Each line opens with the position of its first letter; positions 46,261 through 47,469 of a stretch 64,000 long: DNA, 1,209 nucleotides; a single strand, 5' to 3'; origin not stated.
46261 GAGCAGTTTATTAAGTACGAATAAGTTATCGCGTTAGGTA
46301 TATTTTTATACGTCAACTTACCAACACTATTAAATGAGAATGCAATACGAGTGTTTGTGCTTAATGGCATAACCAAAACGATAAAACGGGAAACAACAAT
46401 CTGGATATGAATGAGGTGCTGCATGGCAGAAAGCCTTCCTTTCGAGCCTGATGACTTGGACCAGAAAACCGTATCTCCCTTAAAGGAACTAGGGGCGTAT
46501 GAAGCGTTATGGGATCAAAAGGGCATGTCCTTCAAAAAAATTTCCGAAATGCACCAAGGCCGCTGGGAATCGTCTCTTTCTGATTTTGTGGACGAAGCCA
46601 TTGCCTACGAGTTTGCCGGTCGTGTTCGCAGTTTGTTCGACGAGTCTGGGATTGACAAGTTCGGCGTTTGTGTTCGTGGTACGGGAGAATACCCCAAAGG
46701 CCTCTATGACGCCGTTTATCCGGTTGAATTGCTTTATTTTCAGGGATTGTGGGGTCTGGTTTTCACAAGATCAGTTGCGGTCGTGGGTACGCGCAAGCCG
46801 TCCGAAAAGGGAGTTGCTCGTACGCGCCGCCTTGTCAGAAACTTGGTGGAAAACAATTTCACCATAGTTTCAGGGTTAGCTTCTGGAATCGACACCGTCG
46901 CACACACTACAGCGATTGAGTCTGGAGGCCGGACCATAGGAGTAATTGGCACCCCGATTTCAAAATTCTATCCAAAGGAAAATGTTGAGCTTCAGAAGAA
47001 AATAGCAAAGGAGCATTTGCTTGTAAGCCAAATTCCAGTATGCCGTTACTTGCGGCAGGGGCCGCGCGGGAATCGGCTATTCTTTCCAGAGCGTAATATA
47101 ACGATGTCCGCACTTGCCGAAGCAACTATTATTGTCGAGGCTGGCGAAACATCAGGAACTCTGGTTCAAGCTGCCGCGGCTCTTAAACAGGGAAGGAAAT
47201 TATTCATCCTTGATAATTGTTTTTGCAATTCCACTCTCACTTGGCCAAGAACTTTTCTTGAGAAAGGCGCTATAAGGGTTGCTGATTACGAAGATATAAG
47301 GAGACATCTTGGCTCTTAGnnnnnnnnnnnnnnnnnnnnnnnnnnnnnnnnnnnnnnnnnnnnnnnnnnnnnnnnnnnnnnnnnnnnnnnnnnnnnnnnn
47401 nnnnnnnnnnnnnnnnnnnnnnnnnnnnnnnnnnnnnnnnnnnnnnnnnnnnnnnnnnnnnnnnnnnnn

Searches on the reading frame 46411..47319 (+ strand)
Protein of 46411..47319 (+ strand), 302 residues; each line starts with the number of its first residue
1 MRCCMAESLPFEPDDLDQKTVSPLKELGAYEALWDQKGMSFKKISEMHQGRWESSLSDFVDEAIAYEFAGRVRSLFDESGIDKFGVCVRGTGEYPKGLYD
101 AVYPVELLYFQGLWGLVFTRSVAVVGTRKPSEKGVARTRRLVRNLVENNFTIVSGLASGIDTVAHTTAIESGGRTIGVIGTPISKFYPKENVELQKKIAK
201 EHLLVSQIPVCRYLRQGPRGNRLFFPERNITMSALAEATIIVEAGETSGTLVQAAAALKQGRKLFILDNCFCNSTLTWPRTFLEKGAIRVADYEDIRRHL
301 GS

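Call 4: search_protein_families(library=pfam, proteins=[window:46411-47319:+], max_evalue=0.01)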
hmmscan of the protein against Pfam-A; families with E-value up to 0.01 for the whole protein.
window:46411-47319:+ (302 aa): 2 families
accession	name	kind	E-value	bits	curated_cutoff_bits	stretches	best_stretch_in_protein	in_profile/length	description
PF02481.21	DNA_processg_A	-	2.6e-54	184.1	29.6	1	85-290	8-210/212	DNA recombination-mediator protein A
PF18306.6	LDcluster4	-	1.8e-07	31.3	26.3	1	121-179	3-62/151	SLOG cluster4 family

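Call 5: search_protein_families(library=padloc, proteins=[window:46411-47319:+], max_evalue=0.01)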
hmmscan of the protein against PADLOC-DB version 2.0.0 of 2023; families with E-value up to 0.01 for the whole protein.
window:46411-47319:+ (302 aa): 3 families
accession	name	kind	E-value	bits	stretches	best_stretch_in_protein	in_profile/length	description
PDLC03961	ShosA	-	2.8e-94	313.8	1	25-300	16-293/303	-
PDLC03927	PsyrA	-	9.2e-25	85.6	1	89-269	99-275/398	-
PDLC02997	ShosA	-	7.7e-22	75.9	1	84-260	95-268/327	-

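Call 6: search_protein_families(library=ncbifam, proteins=[window:46411-47319:+], max_evalue=0.01)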
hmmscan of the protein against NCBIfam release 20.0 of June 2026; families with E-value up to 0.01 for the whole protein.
window:46411-47319:+ (302 aa): 3 families
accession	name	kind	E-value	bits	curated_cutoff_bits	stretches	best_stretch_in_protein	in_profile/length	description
TIGR00732.1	dprA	equivalog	2e-48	164.5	191.15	1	91-297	16-217/220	DNA-processing protein DprA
NF008007.0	PRK10736.1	equivalog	9.7e-37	127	495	1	91-300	79-283/374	DNA-protecting protein DprA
TIGR00725.1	TIGR00725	hypoth_equivalog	0.00034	20.1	106.9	0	121-179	3-61/159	TIGR00725 family protein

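Call 8: search_solved_structures(query=window:46411-47319:+, max_evalue=0.001, show_alignments=2)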
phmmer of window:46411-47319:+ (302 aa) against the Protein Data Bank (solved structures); distinct sequences matched with E-value up to 0.001: 7.
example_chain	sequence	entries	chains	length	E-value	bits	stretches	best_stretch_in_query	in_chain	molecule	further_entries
3uqz_A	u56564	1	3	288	3.9e-30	108.2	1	98-296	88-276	DNA processing protein DprA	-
8zva_A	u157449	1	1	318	3.5e-18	69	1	85-260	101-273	DNA processing protein DprA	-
9vzo_A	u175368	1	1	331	3.8e-18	68.9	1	85-260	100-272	DprA-like antitoxin protein ShosA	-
3maj_A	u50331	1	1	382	5.1e-16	61.9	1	120-296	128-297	DNA processing chain A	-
5mll_A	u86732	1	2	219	5.8e-12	48.6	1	103-286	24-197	DNA processing chain A (DprA)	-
4ljr_A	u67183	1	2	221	6e-12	48.5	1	103-286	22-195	DNA processing chain A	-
4ljk_A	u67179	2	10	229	6.7e-12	48.4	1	103-286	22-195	DNA processing chain A (DprA)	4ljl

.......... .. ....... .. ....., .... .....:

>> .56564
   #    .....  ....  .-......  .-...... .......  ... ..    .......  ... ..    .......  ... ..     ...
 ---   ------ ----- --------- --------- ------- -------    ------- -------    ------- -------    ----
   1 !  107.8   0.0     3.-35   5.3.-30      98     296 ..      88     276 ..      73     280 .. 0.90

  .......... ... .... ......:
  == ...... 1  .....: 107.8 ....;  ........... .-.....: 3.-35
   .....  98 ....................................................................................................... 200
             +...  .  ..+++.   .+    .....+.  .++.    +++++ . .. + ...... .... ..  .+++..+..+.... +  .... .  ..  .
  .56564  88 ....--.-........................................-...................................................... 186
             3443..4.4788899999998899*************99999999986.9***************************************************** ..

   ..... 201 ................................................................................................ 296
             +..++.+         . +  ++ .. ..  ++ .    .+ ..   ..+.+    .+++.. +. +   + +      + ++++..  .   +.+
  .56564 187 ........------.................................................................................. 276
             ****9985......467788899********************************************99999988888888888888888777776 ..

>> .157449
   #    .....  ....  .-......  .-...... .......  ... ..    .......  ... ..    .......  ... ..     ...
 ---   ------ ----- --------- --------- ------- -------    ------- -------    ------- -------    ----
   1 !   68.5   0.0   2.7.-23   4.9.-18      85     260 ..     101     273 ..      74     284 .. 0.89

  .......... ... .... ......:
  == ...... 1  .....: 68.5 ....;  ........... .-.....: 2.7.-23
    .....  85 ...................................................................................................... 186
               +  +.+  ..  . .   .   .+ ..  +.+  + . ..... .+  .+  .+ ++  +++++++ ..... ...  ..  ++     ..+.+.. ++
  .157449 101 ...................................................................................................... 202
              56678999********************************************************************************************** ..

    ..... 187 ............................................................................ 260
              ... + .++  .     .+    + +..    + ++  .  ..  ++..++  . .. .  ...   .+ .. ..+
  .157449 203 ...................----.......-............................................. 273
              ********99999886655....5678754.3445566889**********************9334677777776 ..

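Call 27: find_homologous_proteins(query=window:46411-47319:+, max_evalue=1e-10)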
Query window:46411-47319:+ (302 aa): 6980 proteins with E <= 1e-10 among 8000 candidates; the best 120 are listed.
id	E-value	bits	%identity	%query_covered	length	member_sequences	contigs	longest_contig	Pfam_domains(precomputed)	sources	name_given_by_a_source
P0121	1.5e-185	633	94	99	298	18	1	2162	PF02481.22,PF18306.7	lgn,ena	-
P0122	1.2e-182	624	94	99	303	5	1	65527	PF02481.22,PF18306.7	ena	-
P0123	1.5e-141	489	73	99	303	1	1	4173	PF02481.22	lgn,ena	-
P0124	3.1e-141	488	72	99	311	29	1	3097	PF02481.22,PF18306.7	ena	-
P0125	5.3e-141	487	72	99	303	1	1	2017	PF02481.22,PF18306.7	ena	-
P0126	1.0e-140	486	72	99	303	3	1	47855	PF02481.22,PF18306.7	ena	-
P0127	2.0e-139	482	72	99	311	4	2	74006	PF02481.22,PF18306.7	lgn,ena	-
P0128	7.1e-139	480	72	99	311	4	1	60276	PF02481.22,PF18306.7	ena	-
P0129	4.2e-138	477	74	99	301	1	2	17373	PF02481.22,PF18306.7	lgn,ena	-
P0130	2.0e-137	475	77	93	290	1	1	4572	PF02481.22,PF18306.7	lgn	-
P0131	4.4e-137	474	71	99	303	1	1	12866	PF02481.22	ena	-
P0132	9.8e-137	473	71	98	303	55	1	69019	PF02481.22,PF18306.7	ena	-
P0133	6.7e-136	470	73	98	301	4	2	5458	PF02481.22,PF18306.7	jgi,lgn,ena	-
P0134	1.8e-135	469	72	99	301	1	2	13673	PF02481.22,PF18306.7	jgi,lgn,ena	-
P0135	8.8e-135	467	72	99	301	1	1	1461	PF02481.22,PF18306.7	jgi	jgi:DNA processing protein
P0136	9.0e-135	467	71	99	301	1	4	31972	PF02481.22,PF18306.7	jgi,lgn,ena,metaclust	metaclust:\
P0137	9.1e-135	467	72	100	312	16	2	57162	PF02481.22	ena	-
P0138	4.4e-134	464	72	99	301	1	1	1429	PF02481.22,PF18306.7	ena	-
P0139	3.0e-133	462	71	99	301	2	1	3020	PF02481.22,PF18306.7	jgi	-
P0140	1.2e-131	456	70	98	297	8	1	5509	PF02481.22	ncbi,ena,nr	ncbi:MAG: DNA-processing protein DprA [Candidatus Dadabacteria bacterium]|nr:DNA-processing protein 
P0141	1.9e-131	456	70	99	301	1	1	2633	PF02481.22,PF18306.7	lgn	-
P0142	3.0e-131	455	71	98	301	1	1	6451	PF02481.22,PF18306.7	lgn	-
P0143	5.9e-131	454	70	98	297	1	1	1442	PF02481.22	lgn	-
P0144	1.7e-130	452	74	91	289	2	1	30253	PF02481.22,PF18306.7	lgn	-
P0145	3.7e-130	451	69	99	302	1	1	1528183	PF02481.22,PF18306.7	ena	-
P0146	1.0e-129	450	70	98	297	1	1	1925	PF02481.22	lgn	-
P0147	1.5e-129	449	69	98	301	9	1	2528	PF02481.22,PF18306.7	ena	-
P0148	3.3e-129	448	70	99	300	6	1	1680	PF02481.22,PF18306.7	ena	-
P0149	4.1e-128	445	69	98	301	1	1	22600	PF02481.22,PF18306.7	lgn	-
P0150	3.5e-127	442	69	99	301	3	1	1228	PF02481.22,PF18306.7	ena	-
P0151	5.8e-127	441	70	98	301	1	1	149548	PF02481.22,PF18306.7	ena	-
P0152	2.1e-126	439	67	98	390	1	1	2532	PF02481.22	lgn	-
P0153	8.1e-126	437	68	99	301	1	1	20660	PF02481.22,PF18306.7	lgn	-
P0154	1.4e-125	436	69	95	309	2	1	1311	PF02481.22,PF18306.7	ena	-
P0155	3.0e-125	435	67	99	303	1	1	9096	PF02481.22,PF18306.7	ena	-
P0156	5.3e-125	434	66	99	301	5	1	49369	PF02481.22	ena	-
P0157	2.2e-124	432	66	98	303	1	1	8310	PF02481.22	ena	-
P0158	3.6e-124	432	76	87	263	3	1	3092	PF02481.22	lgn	-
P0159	5.7e-124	431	67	99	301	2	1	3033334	PF02481.22,PF18306.7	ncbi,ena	-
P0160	1.1e-122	427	67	95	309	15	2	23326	PF02481.22,PF18306.7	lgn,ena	-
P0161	1.5e-122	426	67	95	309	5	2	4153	PF02481.22,PF18306.7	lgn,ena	-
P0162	2.8e-122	426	67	95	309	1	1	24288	PF02481.22,PF18306.7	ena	-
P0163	1.0e-121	424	66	95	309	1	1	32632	PF02481.22,PF18306.7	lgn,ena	-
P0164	2.2e-121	423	67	98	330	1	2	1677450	PF02481.22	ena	-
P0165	3.0e-121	422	67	97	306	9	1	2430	PF02481.22,PF18306.7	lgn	-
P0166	4.0e-121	422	66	95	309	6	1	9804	PF02481.22,PF18306.7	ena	-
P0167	6.7e-120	418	74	87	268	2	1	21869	PF02481.22,PF18306.7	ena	-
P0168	2.5e-119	416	63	100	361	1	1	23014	PF02481.22,PF18306.7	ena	-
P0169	2.6e-119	416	63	100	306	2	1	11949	PF02481.22,PF18306.7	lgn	-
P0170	5.2e-119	415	65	99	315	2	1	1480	PF02481.22,PF18306.7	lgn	-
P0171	8.9e-119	414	65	99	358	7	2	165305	PF02481.22,PF18306.7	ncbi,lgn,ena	-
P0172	1.1e-118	414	64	98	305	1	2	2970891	PF02481.22,PF18306.7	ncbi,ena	-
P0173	1.5e-118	413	65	98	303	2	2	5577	PF02481.22,PF18306.7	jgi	-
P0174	4.5e-118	412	64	97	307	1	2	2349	PF02481.22,PF18306.7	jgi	jgi:DNA processing protein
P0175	7.3e-118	411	65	98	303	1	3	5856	PF02481.22,PF18306.7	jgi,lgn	-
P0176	7.7e-118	411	65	99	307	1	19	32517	PF02481.22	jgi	jgi:DNA processing protein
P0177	1.4e-117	410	61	100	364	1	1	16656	PF02481.22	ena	-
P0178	9.7e-117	407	64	97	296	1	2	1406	PF02481.22,PF18306.7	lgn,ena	-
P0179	2.3e-116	406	65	95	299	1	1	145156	PF02481.22,PF18306.7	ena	-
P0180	2.7e-116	406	65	98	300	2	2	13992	PF02481.22,PF18306.7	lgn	-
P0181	3.2e-116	406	64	98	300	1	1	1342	PF02481.22,PF18306.7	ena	-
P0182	6.0e-116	405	63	99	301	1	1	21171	PF02481.22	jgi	jgi:DNA processing protein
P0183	6.0e-116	405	64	98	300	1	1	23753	PF02481.22,PF18306.7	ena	-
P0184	7.7e-116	404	63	98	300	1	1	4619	PF02481.22,PF18306.7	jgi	jgi:DNA processing protein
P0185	7.9e-116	404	64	97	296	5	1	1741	PF02481.22,PF18306.7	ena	-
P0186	8.3e-116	404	64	99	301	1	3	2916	PF02481.22,PF18306.7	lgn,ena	-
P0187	8.3e-116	404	64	97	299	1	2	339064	PF02481.22,PF18306.7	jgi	jgi:DNA processing protein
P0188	1.1e-115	404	65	95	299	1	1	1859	PF02481.22,PF18306.7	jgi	jgi:DNA processing protein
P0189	1.2e-115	404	65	98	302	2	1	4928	PF02481.22,PF18306.7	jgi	jgi:DNA processing protein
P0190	1.3e-115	404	64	98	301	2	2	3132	PF02481.22,PF18306.7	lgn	-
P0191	1.5e-115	403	65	95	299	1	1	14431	PF02481.22,PF18306.7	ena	-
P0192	2.0e-115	403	63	97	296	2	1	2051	PF02481.22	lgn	-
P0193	2.0e-115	403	65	95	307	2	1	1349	PF02481.22,PF18306.7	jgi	jgi:DNA processing protein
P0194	2.2e-115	403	65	95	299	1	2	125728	PF02481.22,PF18306.7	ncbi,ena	-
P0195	2.6e-115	403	64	95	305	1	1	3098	PF02481.22,PF18306.7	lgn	-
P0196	2.7e-115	403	64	95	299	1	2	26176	PF02481.22,PF18306.7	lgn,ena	-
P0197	3.2e-115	402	64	95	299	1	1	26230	PF02481.22,PF18306.7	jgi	jgi:DNA processing protein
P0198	3.3e-115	402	62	99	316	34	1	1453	PF02481.22,PF18306.7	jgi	jgi:DNA processing protein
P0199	3.3e-115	402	64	95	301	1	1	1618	PF02481.22,PF18306.7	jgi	jgi:DNA processing protein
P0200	3.8e-115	402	62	97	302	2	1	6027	PF02481.22,PF18306.7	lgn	-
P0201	4.0e-115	402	65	95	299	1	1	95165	PF02481.22,PF18306.7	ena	-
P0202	4.4e-115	402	63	98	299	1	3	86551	PF02481.22,PF18306.7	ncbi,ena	-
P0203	4.5e-115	402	65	98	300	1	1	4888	PF02481.22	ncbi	-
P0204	4.5e-115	402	64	98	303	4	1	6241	PF02481.22,PF18306.7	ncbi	-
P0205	5.7e-115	402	63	98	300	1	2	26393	PF02481.22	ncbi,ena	-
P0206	6.8e-115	401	63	98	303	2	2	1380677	PF02481.22,PF18306.7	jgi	jgi:DNA processing protein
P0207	8.1e-115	401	63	98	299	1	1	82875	PF02481.22,PF18306.7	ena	-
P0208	8.1e-115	401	63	98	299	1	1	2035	PF02481.22,PF18306.7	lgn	-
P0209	9.7e-115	401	63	98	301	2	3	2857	PF02481.22,PF18306.7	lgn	-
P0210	1.1e-114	401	64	98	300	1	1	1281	PF02481.22,PF18306.7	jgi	jgi:DNA processing protein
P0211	1.3e-114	400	64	98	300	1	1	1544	PF02481.22,PF18306.7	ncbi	-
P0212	1.5e-114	400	64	98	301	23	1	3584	PF02481.22,PF18306.7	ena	-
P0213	1.6e-114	400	63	99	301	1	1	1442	PF02481.22,PF18306.7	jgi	jgi:DNA processing protein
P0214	1.8e-114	400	64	98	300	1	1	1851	PF02481.22,PF18306.7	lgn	-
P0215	2.1e-114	400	72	86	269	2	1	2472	PF02481.22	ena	-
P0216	2.2e-114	400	64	98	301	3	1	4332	PF02481.22,PF18306.7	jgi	jgi:DNA processing protein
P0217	2.7e-114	399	62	99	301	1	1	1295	PF02481.22,PF18306.7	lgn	-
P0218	2.7e-114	399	63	99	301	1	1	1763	PF02481.22,PF18306.7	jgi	jgi:DNA processing protein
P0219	3.1e-114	399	64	98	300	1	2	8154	PF02481.22,PF18306.7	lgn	-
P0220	3.3e-114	399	65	95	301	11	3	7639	PF02481.22,PF18306.7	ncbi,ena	-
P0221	3.4e-114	399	63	99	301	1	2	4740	PF02481.22,PF18306.7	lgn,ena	-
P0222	4.7e-114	399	63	98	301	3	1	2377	PF02481.22,PF18306.7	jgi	jgi:DNA processing protein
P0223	4.7e-114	399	65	94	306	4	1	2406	PF02481.22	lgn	-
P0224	5.4e-114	398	63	99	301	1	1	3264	PF02481.22,PF18306.7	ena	-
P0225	5.6e-114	398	63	97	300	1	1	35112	PF02481.22,PF18306.7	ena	-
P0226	6.4e-114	398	63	98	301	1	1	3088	PF02481.22,PF18306.7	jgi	jgi:DNA processing protein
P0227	6.6e-114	398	63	98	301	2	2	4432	PF02481.22,PF18306.7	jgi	jgi:DNA processing protein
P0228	7.1e-114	398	63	98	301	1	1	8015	PF02481.22,PF18306.7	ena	-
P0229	8.1e-114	398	64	94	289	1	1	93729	PF02481.22,PF18306.7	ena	-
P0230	9.0e-114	398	63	98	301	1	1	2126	PF02481.22,PF18306.7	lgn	-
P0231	1.0e-113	397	63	98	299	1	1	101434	PF02481.22,PF18306.7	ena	-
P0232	1.2e-113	397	62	98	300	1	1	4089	PF02481.22,PF18306.7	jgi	jgi:DNA processing protein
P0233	1.4e-113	397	62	98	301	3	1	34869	PF02481.22,PF18306.7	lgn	-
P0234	1.5e-113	397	64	98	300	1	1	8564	PF02481.22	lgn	-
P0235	1.6e-113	397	64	98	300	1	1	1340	PF02481.22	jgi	jgi:DNA processing protein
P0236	1.7e-113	397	64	98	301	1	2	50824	PF02481.22,PF18306.7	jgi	jgi:DNA processing protein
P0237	1.8e-113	397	63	99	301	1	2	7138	PF02481.22,PF18306.7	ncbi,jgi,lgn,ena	jgi:DNA processing protein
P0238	1.9e-113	397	62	99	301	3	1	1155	PF02481.22,PF18306.7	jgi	jgi:DNA processing protein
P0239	2.3e-113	396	63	99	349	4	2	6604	PF02481.22,PF18306.7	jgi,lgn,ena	-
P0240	2.4e-113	396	63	98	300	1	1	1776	PF02481.22,PF18306.7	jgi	jgi:DNA processing protein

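Call 34: search_dna_similar(query=window:46411-47319:+, collection=phages, mode=protein, max_rows=25)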
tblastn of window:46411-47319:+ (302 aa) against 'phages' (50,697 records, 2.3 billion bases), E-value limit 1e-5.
Records with a match: 40; places in all: 40; records where one place covers at least 80% of the query: 9.
Best place of each record, by identity: <60% 40.
By first word of the organism name: Bacteriophage 9; Listeria 6; Burkholderia 5; Gordonia 4; Salmonella 3; Pseudomonas 2; Peduovirus 2; Escherichia 2; Acinetobacter 2; Ralstonia 1; and 4 more.
By host as written in the record: - 16; Listeria monocytogenes 6; Gordonia terrae 3612 4; Burkholderia pseudomallei BP82 2; Burkholderia gladioli 2; Homo sapiens 2; Burkholderia pseudomallei 1; Ralstonia solanacearum 1; and 6 more.
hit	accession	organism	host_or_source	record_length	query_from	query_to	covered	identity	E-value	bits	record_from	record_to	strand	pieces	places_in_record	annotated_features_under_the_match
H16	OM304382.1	Burkholderia phage PhiBP82.2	Burkholderia pseudomallei BP82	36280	16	300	94%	58.0%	8e-103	335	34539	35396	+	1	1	rossmann fold nucleotide-binding protein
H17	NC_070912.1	Burkholderia phage PhiBP82.2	Burkholderia pseudomallei BP82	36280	16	300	94%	58.0%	8e-103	335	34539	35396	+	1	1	rossmann fold nucleotide-binding protein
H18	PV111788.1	Burkholderia phage vB_SBP15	Burkholderia pseudomallei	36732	16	300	94%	58.0%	8e-103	335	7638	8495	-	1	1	DNA-processing protein DprA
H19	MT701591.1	Burkholderia phage Mana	Burkholderia gladioli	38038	21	300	93%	56.2%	4e-100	327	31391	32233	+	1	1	nucleotide-binding protein | phosphoribosyltransferase | ribosome_binding_site (x2)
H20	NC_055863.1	Burkholderia phage Mana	Burkholderia gladioli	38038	21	300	93%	56.2%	4e-100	327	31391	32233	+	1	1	DNA-protecting protein DprA | phosphoribosyltransferase | ribosome_binding_site (x2)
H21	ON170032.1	Ralstonia phage YO009_3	Ralstonia solanacearum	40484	21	302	93%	53.4%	7e-95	312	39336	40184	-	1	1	record has no annotation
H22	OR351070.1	Pseudomonas phage Riah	Pseudomonas aeruginosa isolate 20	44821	21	296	91%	52.2%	3e-78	264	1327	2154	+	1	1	DNA-processing protein A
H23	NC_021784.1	Thermus phage phi OH2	-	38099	54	296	80%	37.7%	2e-40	155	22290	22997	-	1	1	DNA-protecting protein DprA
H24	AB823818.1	Geobacillus phage phiOH2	-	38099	54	296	80%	37.7%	2e-40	155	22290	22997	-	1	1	SMF family protein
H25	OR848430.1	Listeria phage LM 4-14-1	Listeria monocytogenes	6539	94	296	67%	38.8%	2e-30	125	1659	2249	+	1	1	record has no annotation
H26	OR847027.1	Listeria phage LM 4-11-1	Listeria monocytogenes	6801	94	296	67%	38.8%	2e-30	125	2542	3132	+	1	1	record has no annotation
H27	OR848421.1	Listeria phage LM 4-14-1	Listeria monocytogenes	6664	93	296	68%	38.2%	8e-33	133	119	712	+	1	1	record has no annotation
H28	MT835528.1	Bacteriophage sp.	human fecal samples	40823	71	301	76%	33.8%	7e-24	107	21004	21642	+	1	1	record has no annotation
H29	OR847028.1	Listeria phage LM 4-11-1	Listeria monocytogenes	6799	94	296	67%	38.4%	4e-30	125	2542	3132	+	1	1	record has no annotation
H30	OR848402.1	Listeria phage LM 4-14-1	Listeria monocytogenes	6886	94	296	67%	38.4%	4e-30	125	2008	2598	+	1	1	record has no annotation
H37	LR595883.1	Peduovirus P24C9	-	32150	47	261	71%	32.1%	4e-17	87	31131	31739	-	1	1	Rossmann fold nucleotide-binding protein Smf possibly involved in DNA ...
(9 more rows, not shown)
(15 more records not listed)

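Call 35: get_annotated_region(hit=H37, flank=3000)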
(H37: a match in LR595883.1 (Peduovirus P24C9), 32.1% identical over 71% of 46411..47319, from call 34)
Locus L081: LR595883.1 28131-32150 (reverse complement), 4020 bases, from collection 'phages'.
description: Escherichia virus P2_4C9 genome assembly, chromosome: 1.
organism: Peduovirus P24C9 (NCBI taxid 2844221)
taxonomy: Viruses; Duplodnaviria; Heunggongvirae; Uroviricota; Caudoviricetes; Peduoviridae; Peduovirus
host: -; source: -; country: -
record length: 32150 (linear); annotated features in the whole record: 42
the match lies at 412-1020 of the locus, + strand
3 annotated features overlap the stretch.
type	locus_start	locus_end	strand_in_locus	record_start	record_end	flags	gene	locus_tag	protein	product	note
CDS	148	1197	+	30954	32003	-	-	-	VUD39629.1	Rossmann fold nucleotide-binding protein Smf possibly involved in DNA uptake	-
CDS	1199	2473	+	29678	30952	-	-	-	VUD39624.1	hypothetical protein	-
CDS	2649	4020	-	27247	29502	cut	-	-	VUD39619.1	Phage replication protein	-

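Call 36: get_annotated_region(hit=H20, flank=3000)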
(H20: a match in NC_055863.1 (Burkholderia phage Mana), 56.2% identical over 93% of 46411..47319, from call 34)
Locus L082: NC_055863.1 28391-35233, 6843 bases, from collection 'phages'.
description: Burkholderia phage Mana, complete genome.
organism: Burkholderia phage Mana (NCBI taxid 2767578)
taxonomy: Viruses; Duplodnaviria; Heunggongvirae; Uroviricota; Caudoviricetes; Peduoviridae; Aptresvirus; Aptresvirus mana
host: Burkholderia gladioli; source: soil; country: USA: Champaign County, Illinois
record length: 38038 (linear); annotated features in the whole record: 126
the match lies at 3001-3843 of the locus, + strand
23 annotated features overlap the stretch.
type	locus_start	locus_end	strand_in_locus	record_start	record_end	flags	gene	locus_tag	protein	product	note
CDS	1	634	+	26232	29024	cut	-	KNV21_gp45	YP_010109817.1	DNA primase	InterPro:IPR036977, IPR006171; (HHPred) helicase prob=100%; primase prob=99.9%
regulatory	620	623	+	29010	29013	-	-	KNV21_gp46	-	ribosome_binding_site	-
CDS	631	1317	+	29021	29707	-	-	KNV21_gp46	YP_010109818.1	hypothetical protein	1 transmembrane domain with a non-cytoplasmic domain at the N-term and a cytoplasmic domain at the C-term; SPV21566 ...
regulatory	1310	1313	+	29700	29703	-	-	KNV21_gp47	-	ribosome_binding_site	-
CDS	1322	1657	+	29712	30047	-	-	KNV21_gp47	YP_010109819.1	excisionase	IPR041657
regulatory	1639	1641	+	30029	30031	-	-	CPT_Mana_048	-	ribosome_binding_site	-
CDS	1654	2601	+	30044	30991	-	-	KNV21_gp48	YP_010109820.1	site-specific integrase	NP_059584 Int [Salmonella virus P22] evalue 5.23711e-73; IPR010998, IPR013762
regulatory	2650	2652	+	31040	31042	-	-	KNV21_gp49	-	ribosome_binding_site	-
CDS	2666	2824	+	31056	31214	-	-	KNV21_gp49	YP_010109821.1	hypothetical protein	-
regulatory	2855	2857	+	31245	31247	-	-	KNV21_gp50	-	ribosome_binding_site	-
CDS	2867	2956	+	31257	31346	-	-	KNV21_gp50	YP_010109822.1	hypothetical protein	-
regulatory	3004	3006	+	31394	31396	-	-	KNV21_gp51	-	ribosome_binding_site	-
CDS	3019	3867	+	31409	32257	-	-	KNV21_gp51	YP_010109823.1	DNA-protecting protein DprA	VUD39629 Rossmann fold nucleotide-binding protein Smf possibly involved in DNA uptake [Escherichia virus P2] evalue ...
regulatory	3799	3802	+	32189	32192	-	-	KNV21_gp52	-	ribosome_binding_site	-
CDS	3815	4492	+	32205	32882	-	-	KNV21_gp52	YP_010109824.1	phosphoribosyltransferase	ref|WP_059939060 hypothetical protein [Burkholderia multivorans] evalue 6.44511e-96; HHpred, probability 99.2, lZF_D ...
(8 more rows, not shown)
